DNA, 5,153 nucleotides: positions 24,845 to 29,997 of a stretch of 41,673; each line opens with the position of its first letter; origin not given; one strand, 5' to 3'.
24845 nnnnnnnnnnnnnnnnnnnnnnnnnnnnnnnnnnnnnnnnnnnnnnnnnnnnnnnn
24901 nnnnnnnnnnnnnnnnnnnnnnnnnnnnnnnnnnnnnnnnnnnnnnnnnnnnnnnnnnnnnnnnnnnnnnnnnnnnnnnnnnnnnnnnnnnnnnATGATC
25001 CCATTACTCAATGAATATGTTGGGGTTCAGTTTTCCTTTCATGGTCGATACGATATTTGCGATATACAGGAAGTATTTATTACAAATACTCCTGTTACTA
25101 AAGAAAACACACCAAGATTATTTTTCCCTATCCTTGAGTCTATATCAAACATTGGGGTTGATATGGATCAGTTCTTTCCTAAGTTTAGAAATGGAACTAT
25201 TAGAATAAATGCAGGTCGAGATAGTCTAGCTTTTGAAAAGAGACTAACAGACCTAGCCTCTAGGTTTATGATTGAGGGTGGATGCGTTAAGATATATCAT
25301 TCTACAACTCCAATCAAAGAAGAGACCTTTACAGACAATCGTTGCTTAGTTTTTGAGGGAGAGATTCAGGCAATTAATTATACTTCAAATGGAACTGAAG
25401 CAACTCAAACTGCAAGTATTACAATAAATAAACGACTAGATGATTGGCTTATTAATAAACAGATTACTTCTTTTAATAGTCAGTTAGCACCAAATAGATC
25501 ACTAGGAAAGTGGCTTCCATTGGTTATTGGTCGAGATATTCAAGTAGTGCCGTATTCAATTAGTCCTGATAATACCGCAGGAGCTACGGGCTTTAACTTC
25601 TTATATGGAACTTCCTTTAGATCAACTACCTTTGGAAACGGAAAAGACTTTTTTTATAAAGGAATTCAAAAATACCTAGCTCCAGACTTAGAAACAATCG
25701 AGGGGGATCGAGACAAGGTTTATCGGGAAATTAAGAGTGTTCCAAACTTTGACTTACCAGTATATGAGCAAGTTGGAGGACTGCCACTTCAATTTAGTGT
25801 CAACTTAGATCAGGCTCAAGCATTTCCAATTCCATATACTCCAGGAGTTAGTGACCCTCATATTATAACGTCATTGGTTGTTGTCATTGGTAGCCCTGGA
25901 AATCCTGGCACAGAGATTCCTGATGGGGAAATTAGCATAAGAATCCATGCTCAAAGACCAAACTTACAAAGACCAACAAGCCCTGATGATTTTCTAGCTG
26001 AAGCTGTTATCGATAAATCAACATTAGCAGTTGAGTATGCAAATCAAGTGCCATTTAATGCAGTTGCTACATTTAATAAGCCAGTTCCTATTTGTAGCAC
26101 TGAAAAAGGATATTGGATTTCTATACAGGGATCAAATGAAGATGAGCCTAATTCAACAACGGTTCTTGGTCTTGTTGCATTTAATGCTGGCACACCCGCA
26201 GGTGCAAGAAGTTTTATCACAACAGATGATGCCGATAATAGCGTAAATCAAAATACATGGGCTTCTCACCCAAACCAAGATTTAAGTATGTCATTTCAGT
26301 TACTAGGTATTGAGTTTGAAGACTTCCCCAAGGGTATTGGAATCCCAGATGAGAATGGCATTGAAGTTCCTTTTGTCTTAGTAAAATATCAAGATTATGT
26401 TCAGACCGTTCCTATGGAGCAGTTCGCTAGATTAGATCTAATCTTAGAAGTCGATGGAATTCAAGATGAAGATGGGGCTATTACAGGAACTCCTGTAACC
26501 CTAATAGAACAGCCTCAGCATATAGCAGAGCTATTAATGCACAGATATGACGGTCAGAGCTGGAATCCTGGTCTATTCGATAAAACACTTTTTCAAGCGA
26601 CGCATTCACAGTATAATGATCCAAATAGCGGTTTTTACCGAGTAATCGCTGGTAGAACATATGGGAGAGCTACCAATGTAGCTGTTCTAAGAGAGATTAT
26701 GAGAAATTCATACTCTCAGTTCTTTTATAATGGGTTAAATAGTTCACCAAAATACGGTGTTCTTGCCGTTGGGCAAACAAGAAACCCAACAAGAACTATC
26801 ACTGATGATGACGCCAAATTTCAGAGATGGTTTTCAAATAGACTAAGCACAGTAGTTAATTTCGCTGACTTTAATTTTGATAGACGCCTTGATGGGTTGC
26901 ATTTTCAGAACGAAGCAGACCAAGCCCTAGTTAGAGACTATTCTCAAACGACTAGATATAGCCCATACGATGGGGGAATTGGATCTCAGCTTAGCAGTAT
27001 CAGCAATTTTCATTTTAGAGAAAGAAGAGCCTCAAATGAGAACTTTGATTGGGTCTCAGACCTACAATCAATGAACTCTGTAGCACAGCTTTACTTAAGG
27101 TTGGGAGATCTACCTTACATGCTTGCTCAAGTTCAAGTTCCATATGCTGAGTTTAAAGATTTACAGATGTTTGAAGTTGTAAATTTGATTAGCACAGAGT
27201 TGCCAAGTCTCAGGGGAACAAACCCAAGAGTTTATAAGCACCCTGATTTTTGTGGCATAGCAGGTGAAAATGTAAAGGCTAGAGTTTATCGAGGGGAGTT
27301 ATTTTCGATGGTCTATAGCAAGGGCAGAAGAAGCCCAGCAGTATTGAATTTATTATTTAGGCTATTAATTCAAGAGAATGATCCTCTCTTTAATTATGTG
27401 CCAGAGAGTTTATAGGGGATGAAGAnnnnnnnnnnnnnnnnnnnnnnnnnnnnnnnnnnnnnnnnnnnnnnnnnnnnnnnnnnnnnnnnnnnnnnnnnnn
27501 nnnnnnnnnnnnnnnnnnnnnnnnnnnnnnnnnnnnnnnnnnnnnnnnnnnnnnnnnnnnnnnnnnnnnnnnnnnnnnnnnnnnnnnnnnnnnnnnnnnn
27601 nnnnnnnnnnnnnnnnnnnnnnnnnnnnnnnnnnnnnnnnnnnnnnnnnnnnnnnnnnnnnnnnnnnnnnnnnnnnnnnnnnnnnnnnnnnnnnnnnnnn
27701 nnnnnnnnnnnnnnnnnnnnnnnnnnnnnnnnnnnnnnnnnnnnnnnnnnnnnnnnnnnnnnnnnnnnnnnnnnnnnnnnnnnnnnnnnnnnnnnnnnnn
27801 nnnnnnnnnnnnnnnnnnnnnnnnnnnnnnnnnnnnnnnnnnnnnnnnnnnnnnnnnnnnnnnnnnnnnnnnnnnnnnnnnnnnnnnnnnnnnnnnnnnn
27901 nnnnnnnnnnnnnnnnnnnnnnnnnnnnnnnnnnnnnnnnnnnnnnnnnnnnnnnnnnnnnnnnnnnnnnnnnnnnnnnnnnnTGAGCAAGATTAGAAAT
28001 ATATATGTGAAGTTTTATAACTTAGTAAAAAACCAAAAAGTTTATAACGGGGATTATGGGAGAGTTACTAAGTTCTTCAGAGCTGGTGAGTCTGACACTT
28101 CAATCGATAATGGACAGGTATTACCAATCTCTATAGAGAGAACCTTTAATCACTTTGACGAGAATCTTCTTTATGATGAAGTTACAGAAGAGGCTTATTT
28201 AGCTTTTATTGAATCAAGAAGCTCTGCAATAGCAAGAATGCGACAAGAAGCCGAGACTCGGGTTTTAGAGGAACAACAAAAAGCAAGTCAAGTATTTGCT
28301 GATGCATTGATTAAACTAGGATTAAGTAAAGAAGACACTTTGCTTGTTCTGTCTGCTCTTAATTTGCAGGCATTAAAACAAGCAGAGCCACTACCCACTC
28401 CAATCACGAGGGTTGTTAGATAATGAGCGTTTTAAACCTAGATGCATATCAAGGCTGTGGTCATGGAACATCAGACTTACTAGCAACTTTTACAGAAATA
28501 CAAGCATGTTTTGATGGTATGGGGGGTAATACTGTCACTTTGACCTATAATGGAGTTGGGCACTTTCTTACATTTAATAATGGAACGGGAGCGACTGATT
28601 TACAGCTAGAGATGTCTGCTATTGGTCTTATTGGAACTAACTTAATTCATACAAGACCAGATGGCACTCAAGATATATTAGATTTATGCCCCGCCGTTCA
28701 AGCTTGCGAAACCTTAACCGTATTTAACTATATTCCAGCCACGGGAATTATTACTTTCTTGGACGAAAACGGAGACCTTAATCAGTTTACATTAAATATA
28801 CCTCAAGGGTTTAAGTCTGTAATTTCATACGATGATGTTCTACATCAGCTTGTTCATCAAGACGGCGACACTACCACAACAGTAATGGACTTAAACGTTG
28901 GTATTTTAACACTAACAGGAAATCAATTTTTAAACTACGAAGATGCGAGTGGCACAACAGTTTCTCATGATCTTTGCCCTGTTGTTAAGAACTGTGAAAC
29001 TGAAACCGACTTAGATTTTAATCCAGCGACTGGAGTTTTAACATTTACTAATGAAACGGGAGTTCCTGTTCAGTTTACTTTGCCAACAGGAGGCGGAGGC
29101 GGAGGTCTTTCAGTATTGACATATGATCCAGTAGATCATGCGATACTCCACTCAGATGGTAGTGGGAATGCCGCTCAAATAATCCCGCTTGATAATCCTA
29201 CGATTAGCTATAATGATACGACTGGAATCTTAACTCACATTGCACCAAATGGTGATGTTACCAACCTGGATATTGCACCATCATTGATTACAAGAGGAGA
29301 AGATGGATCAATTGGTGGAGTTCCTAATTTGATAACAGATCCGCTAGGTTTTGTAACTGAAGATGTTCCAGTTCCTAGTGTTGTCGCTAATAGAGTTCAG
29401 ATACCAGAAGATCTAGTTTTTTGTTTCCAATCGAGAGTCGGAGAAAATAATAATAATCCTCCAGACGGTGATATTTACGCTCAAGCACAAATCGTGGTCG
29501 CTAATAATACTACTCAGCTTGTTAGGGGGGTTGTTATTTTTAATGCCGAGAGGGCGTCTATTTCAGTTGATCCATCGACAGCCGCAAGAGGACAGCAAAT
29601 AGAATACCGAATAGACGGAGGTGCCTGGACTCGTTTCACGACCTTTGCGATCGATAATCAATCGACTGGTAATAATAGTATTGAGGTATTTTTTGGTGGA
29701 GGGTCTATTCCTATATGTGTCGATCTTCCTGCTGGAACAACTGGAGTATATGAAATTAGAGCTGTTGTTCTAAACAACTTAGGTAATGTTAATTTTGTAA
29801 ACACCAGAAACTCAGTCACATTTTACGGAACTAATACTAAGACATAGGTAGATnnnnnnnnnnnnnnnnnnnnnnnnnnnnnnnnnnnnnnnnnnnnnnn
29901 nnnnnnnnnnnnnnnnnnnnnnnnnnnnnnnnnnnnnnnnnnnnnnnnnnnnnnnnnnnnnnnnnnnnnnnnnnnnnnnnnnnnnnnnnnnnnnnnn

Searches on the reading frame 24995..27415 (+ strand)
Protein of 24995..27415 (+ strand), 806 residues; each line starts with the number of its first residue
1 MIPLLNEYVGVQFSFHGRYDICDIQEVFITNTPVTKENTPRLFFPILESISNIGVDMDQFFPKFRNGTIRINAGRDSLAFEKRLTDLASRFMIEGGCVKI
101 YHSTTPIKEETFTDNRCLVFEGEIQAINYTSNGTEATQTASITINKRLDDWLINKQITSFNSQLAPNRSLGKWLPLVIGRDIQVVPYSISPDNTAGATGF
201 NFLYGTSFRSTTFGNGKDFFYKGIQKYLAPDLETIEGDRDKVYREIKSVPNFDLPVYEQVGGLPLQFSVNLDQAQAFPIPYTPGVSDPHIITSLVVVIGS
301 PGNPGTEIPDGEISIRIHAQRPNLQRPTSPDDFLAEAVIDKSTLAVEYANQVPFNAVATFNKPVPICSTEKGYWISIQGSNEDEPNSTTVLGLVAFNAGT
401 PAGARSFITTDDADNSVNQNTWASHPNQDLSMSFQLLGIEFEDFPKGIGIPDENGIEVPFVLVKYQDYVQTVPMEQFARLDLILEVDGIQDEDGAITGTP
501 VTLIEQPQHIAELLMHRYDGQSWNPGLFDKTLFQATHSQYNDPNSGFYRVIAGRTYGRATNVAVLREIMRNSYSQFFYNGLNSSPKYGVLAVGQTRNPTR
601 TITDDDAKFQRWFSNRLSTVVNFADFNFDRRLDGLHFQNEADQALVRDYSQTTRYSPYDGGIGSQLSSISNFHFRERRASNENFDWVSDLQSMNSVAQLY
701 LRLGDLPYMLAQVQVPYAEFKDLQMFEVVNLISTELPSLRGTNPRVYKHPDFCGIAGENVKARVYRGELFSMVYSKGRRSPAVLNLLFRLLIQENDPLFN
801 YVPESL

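Call 11: search_protein_families(library=pfam, proteins=[window:24995-27415:+], max_evalue=0.01)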
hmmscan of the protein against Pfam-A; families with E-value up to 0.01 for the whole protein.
window:24995-27415:+ (806 aa): 0 families

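Call 12: search_protein_families(library=phrogs, proteins=[window:24995-27415:+], max_evalue=0.001)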
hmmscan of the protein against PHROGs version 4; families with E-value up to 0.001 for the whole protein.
window:24995-27415:+ (806 aa): 0 families

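Call 110: search_solved_structures(query=window:24995-27415:+, max_evalue=1)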
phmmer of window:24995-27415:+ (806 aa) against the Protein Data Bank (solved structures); distinct sequences matched with E-value up to 1: 0.

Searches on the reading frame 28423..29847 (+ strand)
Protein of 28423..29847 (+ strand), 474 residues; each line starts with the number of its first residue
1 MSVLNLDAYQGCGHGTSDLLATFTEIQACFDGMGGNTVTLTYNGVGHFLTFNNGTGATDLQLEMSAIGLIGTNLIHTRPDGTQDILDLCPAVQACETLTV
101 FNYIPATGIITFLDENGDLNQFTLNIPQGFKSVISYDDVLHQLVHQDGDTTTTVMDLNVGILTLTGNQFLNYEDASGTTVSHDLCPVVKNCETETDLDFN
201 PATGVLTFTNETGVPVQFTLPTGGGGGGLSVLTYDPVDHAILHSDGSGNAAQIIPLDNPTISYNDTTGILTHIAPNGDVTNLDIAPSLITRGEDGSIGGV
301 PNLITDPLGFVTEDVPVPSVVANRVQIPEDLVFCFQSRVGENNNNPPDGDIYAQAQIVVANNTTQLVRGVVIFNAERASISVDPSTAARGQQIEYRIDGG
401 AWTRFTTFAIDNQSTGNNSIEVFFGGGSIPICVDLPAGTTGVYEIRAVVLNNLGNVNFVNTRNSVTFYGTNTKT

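Call 11: search_protein_families(library=pfam, proteins=[window:28423-29847:+], max_evalue=0.01)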
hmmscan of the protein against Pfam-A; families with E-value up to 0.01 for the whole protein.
window:28423-29847:+ (474 aa): 1 family
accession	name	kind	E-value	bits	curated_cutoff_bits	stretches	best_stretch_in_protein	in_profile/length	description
PF06004.18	DUF903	-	0.0036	17.6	27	0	193-217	14-38/49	Bacterial protein of unknown function (DUF903)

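Call 12: search_protein_families(library=phrogs, proteins=[window:28423-29847:+], max_evalue=0.001)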
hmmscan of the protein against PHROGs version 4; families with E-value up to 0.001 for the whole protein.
window:28423-29847:+ (474 aa): 0 families

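Call 111: search_solved_structures(query=window:28423-29847:+, max_evalue=1)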
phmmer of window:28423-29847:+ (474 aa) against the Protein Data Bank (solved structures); distinct sequences matched with E-value up to 1: 2.
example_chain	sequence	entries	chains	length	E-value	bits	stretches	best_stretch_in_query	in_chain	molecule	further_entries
9pw2_B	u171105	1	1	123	0.32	13.2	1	301-398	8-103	MEI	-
9k3e_C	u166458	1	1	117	0.42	12.7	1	301-394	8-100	The immunity protein of DddB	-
